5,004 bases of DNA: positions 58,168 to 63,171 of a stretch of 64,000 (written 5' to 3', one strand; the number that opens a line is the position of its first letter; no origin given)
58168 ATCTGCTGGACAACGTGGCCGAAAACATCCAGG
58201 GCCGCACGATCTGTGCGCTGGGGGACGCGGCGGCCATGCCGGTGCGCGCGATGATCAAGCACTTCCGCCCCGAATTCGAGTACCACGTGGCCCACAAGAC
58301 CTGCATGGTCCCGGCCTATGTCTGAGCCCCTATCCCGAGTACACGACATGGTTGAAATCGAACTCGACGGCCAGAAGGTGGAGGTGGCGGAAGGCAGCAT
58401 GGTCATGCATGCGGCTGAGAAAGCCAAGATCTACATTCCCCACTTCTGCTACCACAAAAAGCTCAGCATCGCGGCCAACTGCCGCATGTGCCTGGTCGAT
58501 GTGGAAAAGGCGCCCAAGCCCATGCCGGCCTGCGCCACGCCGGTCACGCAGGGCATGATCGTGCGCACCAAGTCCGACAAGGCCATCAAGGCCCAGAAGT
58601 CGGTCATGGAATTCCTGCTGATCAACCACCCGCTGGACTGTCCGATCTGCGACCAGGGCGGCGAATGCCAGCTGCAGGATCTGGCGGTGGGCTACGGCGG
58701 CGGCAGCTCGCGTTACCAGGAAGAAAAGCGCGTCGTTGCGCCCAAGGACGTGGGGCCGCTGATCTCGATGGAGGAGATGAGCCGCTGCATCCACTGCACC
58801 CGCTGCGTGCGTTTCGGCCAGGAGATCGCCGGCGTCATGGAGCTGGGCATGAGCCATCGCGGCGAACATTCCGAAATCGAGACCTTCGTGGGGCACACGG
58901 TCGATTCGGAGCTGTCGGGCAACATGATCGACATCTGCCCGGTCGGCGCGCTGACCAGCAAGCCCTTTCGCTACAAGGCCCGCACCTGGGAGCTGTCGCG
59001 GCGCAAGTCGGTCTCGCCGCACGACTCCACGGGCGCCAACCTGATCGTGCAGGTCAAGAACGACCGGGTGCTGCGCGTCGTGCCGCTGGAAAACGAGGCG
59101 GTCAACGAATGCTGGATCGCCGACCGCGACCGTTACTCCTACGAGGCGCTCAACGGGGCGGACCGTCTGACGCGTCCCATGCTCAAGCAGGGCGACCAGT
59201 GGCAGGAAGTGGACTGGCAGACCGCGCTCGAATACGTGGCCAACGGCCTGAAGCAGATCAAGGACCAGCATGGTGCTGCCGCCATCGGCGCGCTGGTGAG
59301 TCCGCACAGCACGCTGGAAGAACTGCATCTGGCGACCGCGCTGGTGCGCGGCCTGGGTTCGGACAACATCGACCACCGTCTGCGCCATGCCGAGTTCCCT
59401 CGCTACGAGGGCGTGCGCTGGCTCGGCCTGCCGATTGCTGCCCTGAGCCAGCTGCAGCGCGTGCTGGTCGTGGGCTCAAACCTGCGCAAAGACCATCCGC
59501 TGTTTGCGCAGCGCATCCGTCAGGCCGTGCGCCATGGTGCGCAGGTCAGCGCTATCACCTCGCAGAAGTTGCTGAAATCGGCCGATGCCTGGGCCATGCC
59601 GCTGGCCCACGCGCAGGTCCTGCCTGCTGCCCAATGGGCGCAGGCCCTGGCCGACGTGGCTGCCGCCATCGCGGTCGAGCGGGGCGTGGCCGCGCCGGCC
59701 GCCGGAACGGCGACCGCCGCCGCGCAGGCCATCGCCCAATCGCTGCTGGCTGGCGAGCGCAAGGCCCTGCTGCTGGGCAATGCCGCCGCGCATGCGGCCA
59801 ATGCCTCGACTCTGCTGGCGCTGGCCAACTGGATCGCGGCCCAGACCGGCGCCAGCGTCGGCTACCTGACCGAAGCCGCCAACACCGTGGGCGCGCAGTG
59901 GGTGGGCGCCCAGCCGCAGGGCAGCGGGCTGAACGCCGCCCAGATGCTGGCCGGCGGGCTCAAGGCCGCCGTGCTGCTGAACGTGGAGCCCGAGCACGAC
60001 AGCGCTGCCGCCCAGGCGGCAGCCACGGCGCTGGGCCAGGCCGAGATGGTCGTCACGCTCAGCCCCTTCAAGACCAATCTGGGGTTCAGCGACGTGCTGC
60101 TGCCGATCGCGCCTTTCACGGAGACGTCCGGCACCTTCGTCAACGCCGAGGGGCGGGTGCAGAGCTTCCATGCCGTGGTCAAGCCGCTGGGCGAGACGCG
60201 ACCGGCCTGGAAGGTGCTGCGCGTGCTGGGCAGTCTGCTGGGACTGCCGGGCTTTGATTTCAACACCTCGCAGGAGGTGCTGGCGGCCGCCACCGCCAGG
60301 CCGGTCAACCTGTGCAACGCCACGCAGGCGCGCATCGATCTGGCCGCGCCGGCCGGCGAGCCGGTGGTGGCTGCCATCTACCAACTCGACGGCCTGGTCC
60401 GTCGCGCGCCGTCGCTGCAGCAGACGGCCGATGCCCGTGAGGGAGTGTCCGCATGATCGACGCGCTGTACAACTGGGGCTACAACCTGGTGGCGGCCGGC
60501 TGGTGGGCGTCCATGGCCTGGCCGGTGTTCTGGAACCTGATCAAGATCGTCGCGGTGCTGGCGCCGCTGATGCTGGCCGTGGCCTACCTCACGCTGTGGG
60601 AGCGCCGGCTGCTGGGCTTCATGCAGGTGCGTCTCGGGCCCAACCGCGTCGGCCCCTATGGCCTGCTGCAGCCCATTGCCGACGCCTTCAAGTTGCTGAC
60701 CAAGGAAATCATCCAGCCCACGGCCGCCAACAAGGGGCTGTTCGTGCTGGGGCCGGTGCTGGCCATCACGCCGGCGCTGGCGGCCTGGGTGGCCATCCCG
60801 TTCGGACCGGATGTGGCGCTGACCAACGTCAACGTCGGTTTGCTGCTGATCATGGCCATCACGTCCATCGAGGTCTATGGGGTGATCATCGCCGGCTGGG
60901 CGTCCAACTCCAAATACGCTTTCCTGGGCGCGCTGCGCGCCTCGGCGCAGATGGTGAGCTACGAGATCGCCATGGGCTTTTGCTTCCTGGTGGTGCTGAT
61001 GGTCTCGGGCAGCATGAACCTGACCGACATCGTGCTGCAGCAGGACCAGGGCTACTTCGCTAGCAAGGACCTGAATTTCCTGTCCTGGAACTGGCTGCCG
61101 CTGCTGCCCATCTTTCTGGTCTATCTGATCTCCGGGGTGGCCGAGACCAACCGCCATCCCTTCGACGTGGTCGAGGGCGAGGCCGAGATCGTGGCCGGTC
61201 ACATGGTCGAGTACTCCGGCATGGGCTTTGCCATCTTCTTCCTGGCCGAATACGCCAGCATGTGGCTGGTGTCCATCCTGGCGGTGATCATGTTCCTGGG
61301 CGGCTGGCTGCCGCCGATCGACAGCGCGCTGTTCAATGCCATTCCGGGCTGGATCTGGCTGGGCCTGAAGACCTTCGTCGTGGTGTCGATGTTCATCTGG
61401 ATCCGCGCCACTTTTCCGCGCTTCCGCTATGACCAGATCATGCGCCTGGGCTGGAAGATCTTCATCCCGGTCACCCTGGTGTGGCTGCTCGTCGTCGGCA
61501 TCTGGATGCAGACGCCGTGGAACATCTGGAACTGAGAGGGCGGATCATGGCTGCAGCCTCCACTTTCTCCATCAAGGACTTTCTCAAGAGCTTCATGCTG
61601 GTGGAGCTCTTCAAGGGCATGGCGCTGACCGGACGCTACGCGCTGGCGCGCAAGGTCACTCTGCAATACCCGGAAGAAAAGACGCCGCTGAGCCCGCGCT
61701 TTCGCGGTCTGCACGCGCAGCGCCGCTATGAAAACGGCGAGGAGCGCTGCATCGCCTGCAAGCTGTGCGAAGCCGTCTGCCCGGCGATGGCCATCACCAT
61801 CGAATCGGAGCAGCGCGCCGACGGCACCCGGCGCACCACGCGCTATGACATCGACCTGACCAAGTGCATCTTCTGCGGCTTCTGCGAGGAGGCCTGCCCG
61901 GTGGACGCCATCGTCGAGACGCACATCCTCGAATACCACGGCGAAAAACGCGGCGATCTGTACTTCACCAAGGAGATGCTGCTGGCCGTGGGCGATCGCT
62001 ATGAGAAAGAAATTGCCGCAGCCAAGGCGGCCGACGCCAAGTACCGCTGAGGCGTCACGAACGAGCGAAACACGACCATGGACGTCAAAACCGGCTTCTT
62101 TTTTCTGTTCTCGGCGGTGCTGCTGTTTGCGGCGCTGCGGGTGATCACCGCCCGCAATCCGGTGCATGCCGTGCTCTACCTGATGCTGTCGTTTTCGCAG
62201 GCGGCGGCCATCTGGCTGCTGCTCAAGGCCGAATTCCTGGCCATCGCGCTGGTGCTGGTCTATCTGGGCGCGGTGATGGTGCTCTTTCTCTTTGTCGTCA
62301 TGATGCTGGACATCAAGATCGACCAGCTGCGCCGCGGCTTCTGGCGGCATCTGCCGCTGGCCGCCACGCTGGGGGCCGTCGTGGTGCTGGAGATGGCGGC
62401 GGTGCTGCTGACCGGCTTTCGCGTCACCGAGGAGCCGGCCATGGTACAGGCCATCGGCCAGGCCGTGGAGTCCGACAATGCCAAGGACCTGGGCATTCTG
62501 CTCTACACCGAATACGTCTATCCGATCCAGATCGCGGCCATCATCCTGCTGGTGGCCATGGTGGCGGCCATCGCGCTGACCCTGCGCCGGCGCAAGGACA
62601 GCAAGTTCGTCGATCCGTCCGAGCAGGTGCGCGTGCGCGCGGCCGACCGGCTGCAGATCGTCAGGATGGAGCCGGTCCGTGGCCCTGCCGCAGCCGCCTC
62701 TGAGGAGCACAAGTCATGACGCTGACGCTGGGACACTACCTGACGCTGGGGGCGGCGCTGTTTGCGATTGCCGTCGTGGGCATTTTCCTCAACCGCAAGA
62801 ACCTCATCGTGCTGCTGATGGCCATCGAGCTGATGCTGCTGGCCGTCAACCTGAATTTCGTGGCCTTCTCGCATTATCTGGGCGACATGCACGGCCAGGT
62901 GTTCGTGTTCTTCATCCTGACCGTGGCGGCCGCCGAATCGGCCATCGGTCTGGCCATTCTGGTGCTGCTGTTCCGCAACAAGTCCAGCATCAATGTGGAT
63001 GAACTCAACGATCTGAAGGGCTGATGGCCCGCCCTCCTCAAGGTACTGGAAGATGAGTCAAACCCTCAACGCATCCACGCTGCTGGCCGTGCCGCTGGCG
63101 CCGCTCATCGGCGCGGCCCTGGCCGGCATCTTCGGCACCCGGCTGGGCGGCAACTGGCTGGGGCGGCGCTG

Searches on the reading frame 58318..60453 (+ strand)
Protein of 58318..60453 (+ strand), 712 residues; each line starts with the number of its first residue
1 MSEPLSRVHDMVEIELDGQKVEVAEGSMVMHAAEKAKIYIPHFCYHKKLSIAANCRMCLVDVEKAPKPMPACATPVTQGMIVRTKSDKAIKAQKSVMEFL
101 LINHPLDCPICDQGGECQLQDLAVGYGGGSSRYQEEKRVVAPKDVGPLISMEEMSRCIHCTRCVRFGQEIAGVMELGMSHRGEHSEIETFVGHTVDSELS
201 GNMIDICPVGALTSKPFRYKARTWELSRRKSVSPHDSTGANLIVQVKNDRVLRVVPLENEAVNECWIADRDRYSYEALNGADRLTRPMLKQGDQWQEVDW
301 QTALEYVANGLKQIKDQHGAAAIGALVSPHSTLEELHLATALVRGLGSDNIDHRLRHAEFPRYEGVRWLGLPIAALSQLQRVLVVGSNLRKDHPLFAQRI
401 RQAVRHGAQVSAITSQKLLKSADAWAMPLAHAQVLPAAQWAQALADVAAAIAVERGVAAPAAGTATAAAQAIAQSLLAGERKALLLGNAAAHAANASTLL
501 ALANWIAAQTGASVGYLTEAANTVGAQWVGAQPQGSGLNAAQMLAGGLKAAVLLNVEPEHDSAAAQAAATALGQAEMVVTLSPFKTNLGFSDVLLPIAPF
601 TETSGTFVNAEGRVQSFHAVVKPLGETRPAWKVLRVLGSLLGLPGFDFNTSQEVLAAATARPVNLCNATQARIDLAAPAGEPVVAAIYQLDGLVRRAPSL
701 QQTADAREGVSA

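Call 72: search_protein_families(library=pfam, proteins=[window:58318-60453:+], max_evalue=0.001)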
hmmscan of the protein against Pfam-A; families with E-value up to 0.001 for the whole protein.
window:58318-60453:+ (712 aa): 6 families
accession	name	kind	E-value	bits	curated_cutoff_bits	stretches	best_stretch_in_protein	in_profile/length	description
PF00384.28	Molybdopterin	-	1.7e-51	175.8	24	1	283-638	1-351/353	Molybdopterin oxidoreductase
PF22117.2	Fer4_Nqo3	-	2.2e-32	111.5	27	1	146-213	1-67/67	NADH-quinone oxidoreductase subunit 3, ferredoxin-like domain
PF13510.11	Fer2_4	-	4.2e-21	75.2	22.8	1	10-86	2-81/82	2Fe-2S iron-sulfur cluster binding domain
PF10588.14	NADH-G_4Fe-4S_3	-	9.1e-17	60.8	27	1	93-128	1-36/40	NADH-ubiquinone oxidoreductase-G iron-sulfur binding region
PF22151.2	Fer4_NDSU1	-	5.6e-12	45.4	23.8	1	230-275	5-50/51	NADH-ubiquinone oxidoreductase NDSU1/NuoG-like, 4Fe-4S domain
PF00111.32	Fer2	-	1.1e-07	32.1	21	1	16-75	3-75/77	2Fe-2S iron-sulfur cluster binding domain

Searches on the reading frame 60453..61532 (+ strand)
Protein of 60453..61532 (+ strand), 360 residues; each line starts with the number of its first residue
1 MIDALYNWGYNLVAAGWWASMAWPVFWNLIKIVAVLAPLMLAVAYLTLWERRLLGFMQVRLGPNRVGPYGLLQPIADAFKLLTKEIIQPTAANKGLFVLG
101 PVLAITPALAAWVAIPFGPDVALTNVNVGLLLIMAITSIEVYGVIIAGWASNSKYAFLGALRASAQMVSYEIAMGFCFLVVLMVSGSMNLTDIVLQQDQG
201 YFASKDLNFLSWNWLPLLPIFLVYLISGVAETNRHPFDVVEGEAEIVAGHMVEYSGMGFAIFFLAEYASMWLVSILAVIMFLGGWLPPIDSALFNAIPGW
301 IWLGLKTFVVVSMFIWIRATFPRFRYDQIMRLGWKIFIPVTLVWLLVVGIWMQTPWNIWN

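Call 72: search_protein_families(library=pfam, proteins=[window:60453-61532:+], max_evalue=0.001)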
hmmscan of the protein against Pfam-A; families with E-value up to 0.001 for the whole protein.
window:60453-61532:+ (360 aa): 1 family
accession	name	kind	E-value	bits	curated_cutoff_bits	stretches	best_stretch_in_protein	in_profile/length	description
PF00146.26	NADHdh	-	2.6e-124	414.8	27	1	30-348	1-297/298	NADH dehydrogenase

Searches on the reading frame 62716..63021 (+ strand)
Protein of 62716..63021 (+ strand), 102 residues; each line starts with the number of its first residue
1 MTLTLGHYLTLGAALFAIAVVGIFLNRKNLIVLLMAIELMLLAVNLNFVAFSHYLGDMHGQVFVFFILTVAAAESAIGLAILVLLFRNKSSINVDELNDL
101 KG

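Call 72: search_protein_families(library=pfam, proteins=[window:62716-63021:+], max_evalue=0.001)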
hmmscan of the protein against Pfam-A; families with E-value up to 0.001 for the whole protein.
window:62716-63021:+ (102 aa): 1 family
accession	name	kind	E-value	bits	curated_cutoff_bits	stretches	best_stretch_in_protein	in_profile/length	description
PF00420.29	Oxidored_q2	-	1.2e-29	102.3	26.1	1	7-102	1-95/95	NADH-ubiquinone/plastoquinone oxidoreductase chain 4L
